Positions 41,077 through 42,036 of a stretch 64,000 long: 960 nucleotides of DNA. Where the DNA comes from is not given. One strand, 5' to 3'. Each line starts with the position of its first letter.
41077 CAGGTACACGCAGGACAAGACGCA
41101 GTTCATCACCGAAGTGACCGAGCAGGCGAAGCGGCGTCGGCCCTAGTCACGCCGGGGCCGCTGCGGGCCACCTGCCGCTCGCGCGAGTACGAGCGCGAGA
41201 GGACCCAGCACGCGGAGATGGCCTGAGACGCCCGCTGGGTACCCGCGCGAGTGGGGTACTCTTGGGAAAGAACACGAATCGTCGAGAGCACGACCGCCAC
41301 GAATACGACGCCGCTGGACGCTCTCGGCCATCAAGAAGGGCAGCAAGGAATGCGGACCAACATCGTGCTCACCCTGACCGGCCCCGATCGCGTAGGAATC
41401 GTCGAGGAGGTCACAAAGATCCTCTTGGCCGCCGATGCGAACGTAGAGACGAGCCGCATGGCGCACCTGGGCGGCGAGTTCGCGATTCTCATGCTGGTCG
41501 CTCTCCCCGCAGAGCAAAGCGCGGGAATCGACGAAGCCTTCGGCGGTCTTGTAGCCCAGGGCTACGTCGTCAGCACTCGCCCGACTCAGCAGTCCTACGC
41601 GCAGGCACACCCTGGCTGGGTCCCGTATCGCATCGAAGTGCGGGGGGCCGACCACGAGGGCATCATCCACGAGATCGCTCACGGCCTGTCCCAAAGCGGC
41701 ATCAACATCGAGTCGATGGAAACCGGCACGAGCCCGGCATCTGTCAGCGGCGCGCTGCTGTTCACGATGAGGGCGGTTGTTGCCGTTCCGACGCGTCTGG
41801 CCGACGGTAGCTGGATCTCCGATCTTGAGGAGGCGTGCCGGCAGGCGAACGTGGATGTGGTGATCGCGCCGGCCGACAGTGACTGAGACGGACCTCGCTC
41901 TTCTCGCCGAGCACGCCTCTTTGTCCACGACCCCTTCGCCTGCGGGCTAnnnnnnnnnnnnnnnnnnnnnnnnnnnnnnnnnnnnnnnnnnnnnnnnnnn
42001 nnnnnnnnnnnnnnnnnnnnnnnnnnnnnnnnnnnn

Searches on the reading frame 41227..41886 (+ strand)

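Call 48: search_protein_families(library=pfam, proteins=[window:41227-41886:+], max_evalue=0.001)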
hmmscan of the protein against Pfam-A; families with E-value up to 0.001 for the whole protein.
window:41227-41886:+ (219 aa): 3 families
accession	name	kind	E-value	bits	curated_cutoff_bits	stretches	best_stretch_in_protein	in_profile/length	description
PF13740.12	ACT_6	-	4.3e-16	59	23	1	46-104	3-61/76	ACT domain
PF01842.31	ACT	-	2.9e-10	40.2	27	1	134-176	1-40/66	ACT domain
PF13291.12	ACT_4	-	8.2e-08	33.3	27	0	134-170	7-43/80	ACT domain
